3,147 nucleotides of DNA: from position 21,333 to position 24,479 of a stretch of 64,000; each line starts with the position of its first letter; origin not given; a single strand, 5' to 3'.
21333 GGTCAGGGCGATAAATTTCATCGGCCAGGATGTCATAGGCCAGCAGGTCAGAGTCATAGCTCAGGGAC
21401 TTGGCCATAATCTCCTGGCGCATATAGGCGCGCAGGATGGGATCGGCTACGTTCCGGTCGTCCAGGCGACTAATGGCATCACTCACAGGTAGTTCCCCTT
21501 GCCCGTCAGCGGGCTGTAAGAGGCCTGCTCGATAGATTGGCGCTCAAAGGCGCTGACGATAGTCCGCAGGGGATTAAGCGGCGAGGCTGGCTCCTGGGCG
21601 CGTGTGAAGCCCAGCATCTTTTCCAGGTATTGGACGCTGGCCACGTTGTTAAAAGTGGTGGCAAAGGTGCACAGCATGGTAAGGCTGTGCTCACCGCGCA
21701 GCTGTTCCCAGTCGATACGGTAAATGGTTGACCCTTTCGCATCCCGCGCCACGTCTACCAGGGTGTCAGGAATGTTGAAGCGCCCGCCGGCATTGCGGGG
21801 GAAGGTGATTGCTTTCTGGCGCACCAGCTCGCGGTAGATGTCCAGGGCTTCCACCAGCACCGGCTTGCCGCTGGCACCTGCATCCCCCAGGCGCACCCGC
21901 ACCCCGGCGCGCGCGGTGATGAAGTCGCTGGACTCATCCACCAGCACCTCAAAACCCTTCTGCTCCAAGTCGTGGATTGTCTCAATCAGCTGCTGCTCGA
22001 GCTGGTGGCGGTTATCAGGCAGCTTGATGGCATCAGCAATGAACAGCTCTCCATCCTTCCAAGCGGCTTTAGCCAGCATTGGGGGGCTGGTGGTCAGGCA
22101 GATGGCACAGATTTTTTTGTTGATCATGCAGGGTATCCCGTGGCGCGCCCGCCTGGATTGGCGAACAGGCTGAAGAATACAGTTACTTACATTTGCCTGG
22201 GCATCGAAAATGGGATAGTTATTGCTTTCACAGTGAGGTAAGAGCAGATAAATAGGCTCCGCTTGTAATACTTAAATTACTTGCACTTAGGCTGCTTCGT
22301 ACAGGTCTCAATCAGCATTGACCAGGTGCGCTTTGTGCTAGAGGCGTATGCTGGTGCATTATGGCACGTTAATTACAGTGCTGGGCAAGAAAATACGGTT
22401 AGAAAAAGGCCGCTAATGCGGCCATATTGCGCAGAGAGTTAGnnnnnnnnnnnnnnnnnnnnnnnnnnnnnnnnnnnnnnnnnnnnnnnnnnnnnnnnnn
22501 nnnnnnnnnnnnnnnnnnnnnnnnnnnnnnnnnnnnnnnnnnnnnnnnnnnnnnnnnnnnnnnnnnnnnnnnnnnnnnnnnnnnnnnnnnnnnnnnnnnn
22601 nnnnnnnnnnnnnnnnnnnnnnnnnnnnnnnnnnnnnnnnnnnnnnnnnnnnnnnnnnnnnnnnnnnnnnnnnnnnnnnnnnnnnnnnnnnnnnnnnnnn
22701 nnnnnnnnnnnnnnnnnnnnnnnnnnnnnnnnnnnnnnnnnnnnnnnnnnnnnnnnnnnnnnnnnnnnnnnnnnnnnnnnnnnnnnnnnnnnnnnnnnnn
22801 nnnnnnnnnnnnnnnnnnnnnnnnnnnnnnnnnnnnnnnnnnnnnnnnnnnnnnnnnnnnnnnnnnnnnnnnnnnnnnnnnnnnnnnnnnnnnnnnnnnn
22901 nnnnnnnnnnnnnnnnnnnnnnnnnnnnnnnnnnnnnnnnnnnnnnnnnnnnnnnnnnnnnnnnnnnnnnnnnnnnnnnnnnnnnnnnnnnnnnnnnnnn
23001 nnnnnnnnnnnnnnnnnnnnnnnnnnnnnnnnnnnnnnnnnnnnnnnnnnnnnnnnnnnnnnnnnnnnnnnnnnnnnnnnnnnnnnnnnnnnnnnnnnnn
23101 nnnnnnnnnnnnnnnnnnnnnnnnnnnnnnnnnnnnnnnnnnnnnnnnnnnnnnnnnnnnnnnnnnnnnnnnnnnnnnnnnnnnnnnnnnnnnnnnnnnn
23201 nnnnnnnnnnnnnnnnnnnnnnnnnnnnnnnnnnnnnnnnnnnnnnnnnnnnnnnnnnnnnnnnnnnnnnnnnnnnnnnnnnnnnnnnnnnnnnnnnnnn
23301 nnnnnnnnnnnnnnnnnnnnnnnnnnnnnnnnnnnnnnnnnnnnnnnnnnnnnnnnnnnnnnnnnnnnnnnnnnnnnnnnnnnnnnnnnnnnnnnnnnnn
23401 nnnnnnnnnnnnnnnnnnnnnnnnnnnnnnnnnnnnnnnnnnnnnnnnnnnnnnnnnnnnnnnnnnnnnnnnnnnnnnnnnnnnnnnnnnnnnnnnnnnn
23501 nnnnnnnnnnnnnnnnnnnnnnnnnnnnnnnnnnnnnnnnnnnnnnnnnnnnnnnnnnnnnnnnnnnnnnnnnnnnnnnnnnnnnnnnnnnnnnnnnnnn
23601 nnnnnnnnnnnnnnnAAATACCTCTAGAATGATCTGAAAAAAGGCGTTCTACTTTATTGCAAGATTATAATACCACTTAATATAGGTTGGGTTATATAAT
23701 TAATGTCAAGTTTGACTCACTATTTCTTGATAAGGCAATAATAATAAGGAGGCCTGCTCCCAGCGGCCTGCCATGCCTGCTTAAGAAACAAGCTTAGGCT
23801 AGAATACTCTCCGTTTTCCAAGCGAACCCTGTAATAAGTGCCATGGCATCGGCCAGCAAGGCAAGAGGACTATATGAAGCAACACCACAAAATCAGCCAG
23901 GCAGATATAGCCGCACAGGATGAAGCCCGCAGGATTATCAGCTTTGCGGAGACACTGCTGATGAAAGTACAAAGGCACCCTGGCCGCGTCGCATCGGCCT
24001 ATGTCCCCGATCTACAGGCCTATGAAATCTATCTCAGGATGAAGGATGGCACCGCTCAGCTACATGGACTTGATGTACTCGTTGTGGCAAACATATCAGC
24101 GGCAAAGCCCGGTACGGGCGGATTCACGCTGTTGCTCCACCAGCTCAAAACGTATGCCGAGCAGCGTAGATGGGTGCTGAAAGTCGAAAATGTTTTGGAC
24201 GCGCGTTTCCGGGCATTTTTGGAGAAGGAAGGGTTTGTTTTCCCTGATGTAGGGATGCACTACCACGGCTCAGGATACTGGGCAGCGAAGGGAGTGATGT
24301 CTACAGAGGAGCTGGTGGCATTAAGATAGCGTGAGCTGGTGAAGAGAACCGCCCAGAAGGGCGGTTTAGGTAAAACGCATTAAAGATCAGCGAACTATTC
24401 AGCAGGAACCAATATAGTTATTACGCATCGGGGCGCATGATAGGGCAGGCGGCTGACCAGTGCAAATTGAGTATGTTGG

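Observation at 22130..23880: AT-rich DUF3800-like gene with a Lys-rich N-terminal extension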

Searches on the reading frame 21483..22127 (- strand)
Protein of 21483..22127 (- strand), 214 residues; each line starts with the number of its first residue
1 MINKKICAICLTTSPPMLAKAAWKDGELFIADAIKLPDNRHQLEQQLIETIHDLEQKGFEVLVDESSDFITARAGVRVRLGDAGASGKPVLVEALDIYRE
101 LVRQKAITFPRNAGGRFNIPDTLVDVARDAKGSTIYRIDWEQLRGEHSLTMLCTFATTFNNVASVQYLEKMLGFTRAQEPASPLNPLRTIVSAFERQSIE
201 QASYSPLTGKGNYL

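Call 3: search_protein_families(library=pfam, proteins=[window:21483-22127:-], max_evalue=0.01)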
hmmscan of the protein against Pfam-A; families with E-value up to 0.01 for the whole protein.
window:21483-22127:- (214 aa): 0 families

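Call 4: search_protein_families(library=padloc, proteins=[window:21483-22127:-], max_evalue=0.01)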
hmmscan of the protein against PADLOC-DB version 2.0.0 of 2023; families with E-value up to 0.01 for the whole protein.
window:21483-22127:- (214 aa): 0 families

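Call 5: search_protein_families(library=phrogs, proteins=[window:21483-22127:-], max_evalue=0.001)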
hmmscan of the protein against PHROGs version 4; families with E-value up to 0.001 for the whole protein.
window:21483-22127:- (214 aa): 3 families
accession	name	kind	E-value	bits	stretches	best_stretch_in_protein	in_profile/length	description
phrog_1837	-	unknown function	4.3e-66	223.2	1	3-214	2-212/212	-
phrog_22054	-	unknown function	1.9e-25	90.3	1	86-211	2-127/130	-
phrog_35046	-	unknown function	5.1e-14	52.8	1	3-77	2-76/80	-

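Call 47: search_dna_similar(query=window:21483-22127:-, collection=phages, mode=protein, max_rows=25, rows=spread)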
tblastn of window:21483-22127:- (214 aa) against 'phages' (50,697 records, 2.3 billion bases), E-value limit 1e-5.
Records with a match: 22; places in all: 22; records where one place covers at least 80% of the query: 22.
Best place of each record, by identity: <60% 22.
By first word of the organism name: Escherichia 15; Salmonella 3; Enterobacteria 2; Cronobacter 1; Punavirus 1.
By host as written in the record: Escherichia coli 7; - 5; Salmonella enterica subsp. enterica serovar Indiana J46 2; Escherichia sp. STEC O157 2; Escherichia coli C600 2; Cronobacter sakazakii ATCC 29544 1; Escherichia coli MC1061 1; Escherichia coli strain MG1655 Z1 1; and 1 more.
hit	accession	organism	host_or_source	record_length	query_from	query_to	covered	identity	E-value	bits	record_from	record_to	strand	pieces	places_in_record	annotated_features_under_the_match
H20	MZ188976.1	Cronobacter phage JK004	Cronobacter sakazakii ATCC 29544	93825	2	214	100%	43.2%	1e-55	195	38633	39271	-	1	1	hypothetical protein (x2)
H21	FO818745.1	Escherichia phage RCS47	Escherichia coli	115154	2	214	100%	42.3%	2e-53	189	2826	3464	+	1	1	mat: Maturation control protein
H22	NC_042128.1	Escherichia phage RCS47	Escherichia coli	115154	2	214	100%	42.3%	2e-53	189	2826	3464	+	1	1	mat: Maturation control protein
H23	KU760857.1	Salmonella phage SJ46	Salmonella enterica subsp. enterica ...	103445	2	214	100%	41.8%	1e-52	186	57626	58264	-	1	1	maturation control protein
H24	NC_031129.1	Salmonella phage SJ46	Salmonella enterica subsp. enterica ...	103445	2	214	100%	41.8%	1e-52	186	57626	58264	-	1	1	maturation control protein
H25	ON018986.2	Escherichia phage JL22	Escherichia coli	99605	2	214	100%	41.3%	8e-53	187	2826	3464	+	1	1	mat: Mat-like protein (x2)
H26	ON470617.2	Escherichia phage vB_EcoM-813R1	Escherichia coli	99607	2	214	100%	40.8%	3e-52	186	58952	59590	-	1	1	hypothetical protein | similar to RecA-dependent nuclease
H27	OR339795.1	Escherichia phage phi456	Escherichia coli MC1061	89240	2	214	100%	40.8%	5e-52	185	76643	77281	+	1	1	Mat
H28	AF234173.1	Escherichia phage P1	-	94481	2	214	100%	40.8%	5e-52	185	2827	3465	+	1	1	mat: Mat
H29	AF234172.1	Escherichia phage P1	-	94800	2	214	100%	40.8%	5e-52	185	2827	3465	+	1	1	mat: Mat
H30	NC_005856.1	Escherichia phage P1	Escherichia coli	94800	2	214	100%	40.8%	5e-52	185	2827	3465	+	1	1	mat: Mat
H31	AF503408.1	Enterobacteria phage P7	-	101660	2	214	100%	40.8%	5e-52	185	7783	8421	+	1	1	mat: Mat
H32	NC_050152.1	Enterobacteria phage P7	-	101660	2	214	100%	40.8%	5e-52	185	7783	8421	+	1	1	mat: Mat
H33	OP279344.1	Escherichia phage P1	Escherichia coli strain MG1655 Z1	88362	2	212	99%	40.1%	4e-50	179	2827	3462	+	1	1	mat: Mat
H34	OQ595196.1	Salmonella phage SJ1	Salmonella enterica subsp. enterica ...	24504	2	212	99%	40.1%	6e-50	179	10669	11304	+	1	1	Mat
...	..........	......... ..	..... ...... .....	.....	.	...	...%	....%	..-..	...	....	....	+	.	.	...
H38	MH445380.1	Escherichia phage P1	Escherichia coli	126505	2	214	100%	38.5%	5e-47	171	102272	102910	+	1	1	mat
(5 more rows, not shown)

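Call 48: search_dna_similar(query=window:21483-22127:-, collection=plasmids, mode=protein, max_rows=25)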
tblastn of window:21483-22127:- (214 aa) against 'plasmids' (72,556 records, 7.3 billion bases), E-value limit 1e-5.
Records with a match: 997; places in all: 1032; records where one place covers at least 80% of the query: 951.
Best place of each record, by identity: 60-80% 1; <60% 996.
By first word of the organism name: Escherichia 729; Klebsiella 129; Salmonella 67; Vibrio 15; Shigella 11; Raoultella 11; Citrobacter 10; Pantoea 6; Enterobacter 4; Serratia 3; and 7 more.
By predicted mobility (MOB-suite, as given by PLSDB): non-mobilizable 734; mobilizable 133; conjugative 130.
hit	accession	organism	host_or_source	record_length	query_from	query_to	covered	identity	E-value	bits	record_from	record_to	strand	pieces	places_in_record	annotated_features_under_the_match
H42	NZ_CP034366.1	Pantoea sp. CCBC3-3-1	Cotinus coggygria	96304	1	214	100%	65.4%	1e-86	285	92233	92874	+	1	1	maturation control protein | hypothetical protein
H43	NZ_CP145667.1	Citrobacter freundii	Homo sapiens,stool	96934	2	214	100%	47.0%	5e-60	209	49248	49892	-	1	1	hypothetical protein (x2)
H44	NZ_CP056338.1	Citrobacter freundii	culture,Wastewater effluent sample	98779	2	214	100%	47.0%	2e-59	207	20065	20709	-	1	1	hypothetical protein (x2)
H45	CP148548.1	Escherichia coli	Dog,single cell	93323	2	214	100%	43.2%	2e-38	205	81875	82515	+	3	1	none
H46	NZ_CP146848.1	Salmonella enterica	food,insect based food (crickets)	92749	2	214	100%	42.3%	2e-53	190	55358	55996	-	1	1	maturation control protein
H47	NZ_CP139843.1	Escherichia coli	Homo sapiens,cell culture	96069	2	214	100%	42.3%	3e-53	190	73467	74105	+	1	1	maturation control protein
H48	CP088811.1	Escherichia coli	Homo sapiens,blood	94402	2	214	100%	42.3%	3e-53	190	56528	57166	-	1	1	maturation control protein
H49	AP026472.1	Escherichia coli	whole organism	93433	2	214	100%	42.3%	4e-53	189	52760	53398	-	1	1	hypothetical protein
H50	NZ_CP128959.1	Escherichia coli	-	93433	2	214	100%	42.3%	4e-53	189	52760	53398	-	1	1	hypothetical protein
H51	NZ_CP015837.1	Escherichia coli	Homo sapiens,urine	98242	2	214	100%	42.3%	4e-53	189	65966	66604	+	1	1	maturation control protein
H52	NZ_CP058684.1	Escherichia coli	ready to eat mixed salad leaves ...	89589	2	214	100%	42.3%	5e-53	189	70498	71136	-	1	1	hypothetical protein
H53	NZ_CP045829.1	Escherichia coli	Homo sapiens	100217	2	214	100%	42.3%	5e-53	189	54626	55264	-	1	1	hypothetical protein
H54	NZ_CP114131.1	Escherichia coli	pig,gut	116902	2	214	100%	42.3%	5e-53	189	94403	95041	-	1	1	hypothetical protein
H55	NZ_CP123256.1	Escherichia coli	chicken,individual chicken feces,feces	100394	2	214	100%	42.3%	5e-53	189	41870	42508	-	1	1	maturation control protein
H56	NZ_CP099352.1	Escherichia marmotae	culture,Pooled sediment sample ...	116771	2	214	100%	42.3%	5e-53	189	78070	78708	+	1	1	maturation control protein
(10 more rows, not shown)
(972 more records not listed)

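Call 49: get_annotated_region(hit=H30, flank=4500)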
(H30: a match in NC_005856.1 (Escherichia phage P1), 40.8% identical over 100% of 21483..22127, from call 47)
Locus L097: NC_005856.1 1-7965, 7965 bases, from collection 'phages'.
description: Enterobacteria phage P1, complete genome.
organism: Escherichia phage P1 (NCBI taxid 2886926)
taxonomy: Viruses; Duplodnaviria; Heunggongvirae; Uroviricota; Caudoviricetes; Punavirus; Punavirus P1
host: Escherichia coli; source: -; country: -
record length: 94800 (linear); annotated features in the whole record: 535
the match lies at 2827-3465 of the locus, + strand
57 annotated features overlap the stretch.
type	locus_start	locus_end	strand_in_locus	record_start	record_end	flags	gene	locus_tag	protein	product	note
misc_feature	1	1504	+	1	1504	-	-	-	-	-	99 pct identical (2 gaps) to fragment of P1 sequence deposited as locus MYP1CRE in GenBank Accession Number X03453 at ...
misc_feature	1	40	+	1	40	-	-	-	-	-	100 pct identical (0 gaps) to fragment of P1 sequence deposited as locus PP1CREX in GenBank Accession Number M10145 at ...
misc_recomb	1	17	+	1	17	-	-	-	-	-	right half of recombination site lox; 100 pct identical to region of nt 41..57 of lox recombination site and 3' repeat ...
misc_feature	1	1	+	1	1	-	-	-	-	-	central A of recombination site lox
repeat_region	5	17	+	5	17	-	-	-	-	-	3' repeat of lox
regulatory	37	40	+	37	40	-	-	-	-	other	Dam methylation site 1 within the regulatory region of cre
regulatory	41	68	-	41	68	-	-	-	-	promoter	sigma 70 promoter P2coi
regulatory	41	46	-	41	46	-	-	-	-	minus_10_signal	P2coi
protein_bind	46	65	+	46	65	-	-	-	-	LexA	LexA binding site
regulatory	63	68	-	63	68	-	-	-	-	minus_35_signal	P2coi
regulatory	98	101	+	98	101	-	-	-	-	other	Dam methylation site 2 within the regulatory region of cre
regulatory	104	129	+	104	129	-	-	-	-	promoter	sigma 70 promoter P3cre; 100 pct identical to promoter pR1 for cre at nt 155..180 of P1 sequence fragment deposited as ...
regulatory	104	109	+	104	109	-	-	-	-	minus_35_signal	P3cre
regulatory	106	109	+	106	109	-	-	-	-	other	Dam methylation site 3 within the regulatory region of cre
regulatory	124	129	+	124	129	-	-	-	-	minus_10_signal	P3cre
CDS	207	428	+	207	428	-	cra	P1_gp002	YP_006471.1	Cra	putative cre associated function; 100 pct identical to hypothetical protein 1 of P1 PID:g76816; region of aa 12..72 43 ...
regulatory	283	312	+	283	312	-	-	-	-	promoter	sigma 70 promoter P2cre; 100 pct identical to promoter pR2 for cre at nt 332..361 of P1 sequence fragment deposited as ...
regulatory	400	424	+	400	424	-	-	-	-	promoter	sigma 70 promoter P1cre; 100 pct identical to pR3 promoter for cre at nt 449..473 of P1 sequence fragment deposited as ...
CDS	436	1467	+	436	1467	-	cre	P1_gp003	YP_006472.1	site-specific integrase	cyclization recombinase; 24 pct identical to 351 aa integrase-like protein of Pseudomonas sp. in GenBank Accession ...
CDS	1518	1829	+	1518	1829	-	c8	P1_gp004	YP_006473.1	C8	establishment of lysogeny, putative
misc_feature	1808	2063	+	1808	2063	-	-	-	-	-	100 pct identical (0 gaps) to fragment of P1 sequence deposited as locus PP1REFA in GenBank Accession Number M23246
regulatory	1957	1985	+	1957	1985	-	-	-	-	promoter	predicted sigma 70 promoter P2ref; 100 pct identical to promoter 2 for ref at nt 150..178 of P1 sequence fragment ...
misc_feature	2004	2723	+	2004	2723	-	-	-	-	-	100 pct identical (0 gaps) to fragment of P1 sequence deposited as locus PP1REF in GenBank Accession Number M27041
CDS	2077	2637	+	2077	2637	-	ref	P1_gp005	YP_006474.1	Ref-like RecA filament endonuclease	recombination enhancement function; product 100 pct identical to previously identified product of P1 ref gene deposited ...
CDS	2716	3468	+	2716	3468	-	mat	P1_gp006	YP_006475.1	Mat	maturation control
misc_feature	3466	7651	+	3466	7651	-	-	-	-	-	100 pct identical (0 gaps) to fragment of P1 sequence deposited as locus MYP1MOD in GenBank Accession Number X06287 at ...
CDS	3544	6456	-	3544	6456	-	res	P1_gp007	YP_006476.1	type III restriction-modification system endonuclease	restriction component of type III restriction-modification system EcoPI; product 100 pct identical to previously ...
regulatory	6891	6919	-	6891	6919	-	mod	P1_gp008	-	promoter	sigma 70 promoter P2res; corresponds to former PR1 promoter of res gene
regulatory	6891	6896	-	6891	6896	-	mod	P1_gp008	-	minus_10_signal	P2res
regulatory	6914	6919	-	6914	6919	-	mod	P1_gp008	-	minus_35_signal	P2res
regulatory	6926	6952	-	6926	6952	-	mod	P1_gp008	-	promoter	sigma 70 promoter P3res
regulatory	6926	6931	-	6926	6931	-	mod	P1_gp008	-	minus_10_signal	P3res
regulatory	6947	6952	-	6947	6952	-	mod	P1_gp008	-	minus_35_signal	P3res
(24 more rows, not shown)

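Call 50: get_annotated_region(hit=H42, flank=7000)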
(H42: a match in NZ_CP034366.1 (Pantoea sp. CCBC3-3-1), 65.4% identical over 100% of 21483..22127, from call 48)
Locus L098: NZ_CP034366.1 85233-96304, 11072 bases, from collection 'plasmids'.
description: Pantoea sp. CCBC3-3-1 plasmid unnamed3, complete sequence
organism: Pantoea sp. CCBC3-3-1 (NCBI taxid 2490851)
taxonomy: Bacteria; Pseudomonadota; Gammaproteobacteria; Enterobacterales; Erwiniaceae; Pantoea; Pantoea sp. CCBC3-3-1
host: -; source: Cotinus coggygria; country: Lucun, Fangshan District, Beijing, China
typing (MOB-suite, as given by PLSDB): non-mobilizable; replicon rep_cluster_2159
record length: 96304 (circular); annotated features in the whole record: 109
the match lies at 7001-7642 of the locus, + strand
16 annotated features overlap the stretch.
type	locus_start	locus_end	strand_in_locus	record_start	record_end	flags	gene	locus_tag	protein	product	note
CDS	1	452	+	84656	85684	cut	-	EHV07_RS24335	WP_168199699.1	tyrosine-type recombinase/integrase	GO:0015074 - DNA integration [Evidence IEA]; GO:0006310 - DNA recombination [Evidence IEA]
CDS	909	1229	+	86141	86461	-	-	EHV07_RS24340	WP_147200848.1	hypothetical protein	-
CDS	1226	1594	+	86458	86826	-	-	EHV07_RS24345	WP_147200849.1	hypothetical protein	-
CDS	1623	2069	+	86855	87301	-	-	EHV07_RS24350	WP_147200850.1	hypothetical protein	-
CDS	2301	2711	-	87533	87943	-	-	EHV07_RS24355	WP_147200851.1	hypothetical protein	-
CDS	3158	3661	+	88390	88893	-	-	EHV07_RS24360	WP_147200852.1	hypothetical protein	-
CDS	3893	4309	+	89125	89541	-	-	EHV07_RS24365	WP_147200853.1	hypothetical protein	-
CDS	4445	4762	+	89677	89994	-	-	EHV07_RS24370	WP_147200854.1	hypothetical protein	-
CDS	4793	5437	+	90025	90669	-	-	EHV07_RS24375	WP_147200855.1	Ref family recombination enhancement nuclease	-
CDS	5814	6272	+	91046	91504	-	-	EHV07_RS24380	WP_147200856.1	STM2901 family protein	-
CDS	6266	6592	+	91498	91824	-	-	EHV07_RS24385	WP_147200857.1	DUF1493 family protein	-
CDS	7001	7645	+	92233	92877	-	-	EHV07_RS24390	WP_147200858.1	maturation control protein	-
CDS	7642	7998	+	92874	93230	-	-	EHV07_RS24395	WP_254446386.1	hypothetical protein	-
CDS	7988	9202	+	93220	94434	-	-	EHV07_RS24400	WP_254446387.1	phage tail protein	-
CDS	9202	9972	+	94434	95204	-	-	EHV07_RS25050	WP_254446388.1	phage tail protein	-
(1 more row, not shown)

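Call 51: get_annotated_region(hit=H43, flank=7000)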
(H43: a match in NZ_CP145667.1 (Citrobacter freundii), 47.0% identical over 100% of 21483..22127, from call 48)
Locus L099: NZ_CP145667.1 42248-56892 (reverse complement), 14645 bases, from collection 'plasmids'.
description: Citrobacter freundii strain S1-CHI-03-B plasmid p2-S1-CHI-03-B, complete sequence
organism: Citrobacter freundii (NCBI taxid 546)
taxonomy: Bacteria; Pseudomonadota; Gammaproteobacteria; Enterobacterales; Enterobacteriaceae; Citrobacter; Citrobacter freundii
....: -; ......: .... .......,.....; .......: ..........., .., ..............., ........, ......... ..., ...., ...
typing (MOB-suite, as given by PLSDB): non-mobilizable
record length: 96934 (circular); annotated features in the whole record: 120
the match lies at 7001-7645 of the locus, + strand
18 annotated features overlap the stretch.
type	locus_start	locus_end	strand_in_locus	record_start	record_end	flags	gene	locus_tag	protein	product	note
CDS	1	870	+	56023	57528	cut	-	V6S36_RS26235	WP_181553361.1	terminase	-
CDS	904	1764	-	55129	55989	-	-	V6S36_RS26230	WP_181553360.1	hypothetical protein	-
CDS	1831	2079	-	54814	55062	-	-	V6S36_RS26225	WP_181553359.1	hypothetical protein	-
CDS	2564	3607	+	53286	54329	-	-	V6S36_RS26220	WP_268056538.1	tyrosine-type recombinase/integrase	GO:0015074 - DNA integration [Evidence IEA]; GO:0006310 - DNA recombination [Evidence IEA]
CDS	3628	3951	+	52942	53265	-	-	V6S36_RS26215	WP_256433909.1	helix-turn-helix transcriptional regulator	-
CDS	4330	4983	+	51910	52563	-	-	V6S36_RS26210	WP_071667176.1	hypothetical protein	-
CDS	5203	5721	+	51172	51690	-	-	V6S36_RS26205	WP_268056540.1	hypothetical protein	-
CDS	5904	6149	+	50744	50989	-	-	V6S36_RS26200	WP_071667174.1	hypothetical protein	-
CDS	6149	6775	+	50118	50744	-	-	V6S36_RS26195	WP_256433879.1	Ref family recombination enhancement nuclease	-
CDS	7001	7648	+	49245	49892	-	-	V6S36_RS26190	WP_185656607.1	hypothetical protein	-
CDS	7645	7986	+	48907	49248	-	-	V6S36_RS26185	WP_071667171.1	hypothetical protein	-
CDS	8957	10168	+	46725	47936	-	-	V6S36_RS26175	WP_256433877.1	phage tail protein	-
CDS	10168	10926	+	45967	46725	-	-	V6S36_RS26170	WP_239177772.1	phage tail protein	-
CDS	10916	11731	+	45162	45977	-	-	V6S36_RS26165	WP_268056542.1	hypothetical protein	-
CDS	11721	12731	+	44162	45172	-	-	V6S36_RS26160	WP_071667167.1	phage tail tape measure protein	-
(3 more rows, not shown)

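Call 52: get_annotated_region(hit=H20, flank=7000)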
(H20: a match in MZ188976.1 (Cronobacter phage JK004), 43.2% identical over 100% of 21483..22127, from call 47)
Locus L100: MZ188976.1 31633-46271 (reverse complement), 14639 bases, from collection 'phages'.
description: Cronobacter phage JK004, complete genome.
organism: Cronobacter phage JK004 (NCBI taxid 2835891)
taxonomy: Viruses; Duplodnaviria; Heunggongvirae; Uroviricota; Caudoviricetes
host: Cronobacter sakazakii ATCC 29544; source: flour; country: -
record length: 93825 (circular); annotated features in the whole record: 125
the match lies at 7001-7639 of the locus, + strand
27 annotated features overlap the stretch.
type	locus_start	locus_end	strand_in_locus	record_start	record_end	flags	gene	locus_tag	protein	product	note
CDS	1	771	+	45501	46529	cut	-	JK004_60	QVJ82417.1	hypothetical protein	gene_60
CDS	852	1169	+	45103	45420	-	-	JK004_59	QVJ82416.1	hypothetical protein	gene_59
CDS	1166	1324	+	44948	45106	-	-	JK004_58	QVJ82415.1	hypothetical protein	gene_58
CDS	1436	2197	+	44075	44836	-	-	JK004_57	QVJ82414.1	hypothetical protein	gene_57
CDS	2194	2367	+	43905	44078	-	-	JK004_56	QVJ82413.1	hypothetical protein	gene_56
CDS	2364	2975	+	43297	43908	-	-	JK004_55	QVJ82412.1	hypothetical protein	gene_55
CDS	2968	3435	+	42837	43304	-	-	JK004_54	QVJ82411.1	hypothetical protein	gene_54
CDS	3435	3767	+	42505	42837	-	-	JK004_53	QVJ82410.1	hypothetical protein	gene_53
CDS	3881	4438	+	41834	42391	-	-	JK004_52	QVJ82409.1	hypothetical protein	gene_52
CDS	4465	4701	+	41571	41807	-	-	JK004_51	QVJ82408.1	hypothetical protein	gene_51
CDS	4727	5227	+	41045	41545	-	-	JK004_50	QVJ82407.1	hypothetical protein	gene_50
CDS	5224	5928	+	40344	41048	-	-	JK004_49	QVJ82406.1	hypothetical protein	gene_49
CDS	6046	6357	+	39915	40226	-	-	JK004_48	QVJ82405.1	hypothetical protein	gene_48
CDS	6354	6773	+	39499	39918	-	-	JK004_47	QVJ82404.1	hypothetical protein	gene_47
CDS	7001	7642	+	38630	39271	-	-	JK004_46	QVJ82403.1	hypothetical protein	gene_46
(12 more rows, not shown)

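Call 77: search_protein_families(library=ncbifam, proteins=[window:21483-22127:-], max_evalue=0.01)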
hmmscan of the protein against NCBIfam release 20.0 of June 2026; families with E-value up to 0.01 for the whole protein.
window:21483-22127:- (214 aa): 0 families

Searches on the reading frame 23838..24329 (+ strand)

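Call 3: search_protein_families(library=pfam, proteins=[window:23838-24329:+], max_evalue=0.01)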
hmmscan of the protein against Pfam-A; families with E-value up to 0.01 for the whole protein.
window:23838-24329:+ (163 aa): 0 families

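Call 4: search_protein_families(library=padloc, proteins=[window:23838-24329:+], max_evalue=0.01)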
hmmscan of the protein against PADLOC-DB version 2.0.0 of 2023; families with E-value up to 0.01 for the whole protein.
window:23838-24329:+ (163 aa): 0 families

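Call 5: search_protein_families(library=phrogs, proteins=[window:23838-24329:+], max_evalue=0.001)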
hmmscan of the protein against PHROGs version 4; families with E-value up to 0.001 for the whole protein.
window:23838-24329:+ (163 aa): 1 family
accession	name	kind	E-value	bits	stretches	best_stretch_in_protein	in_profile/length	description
phrog_30866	-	unknown function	4.9e-07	30.3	1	52-135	31-118/248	-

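Call 77: search_protein_families(library=ncbifam, proteins=[window:23838-24329:+], max_evalue=0.01)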
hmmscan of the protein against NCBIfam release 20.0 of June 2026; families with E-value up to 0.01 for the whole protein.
window:23838-24329:+ (163 aa): 0 families
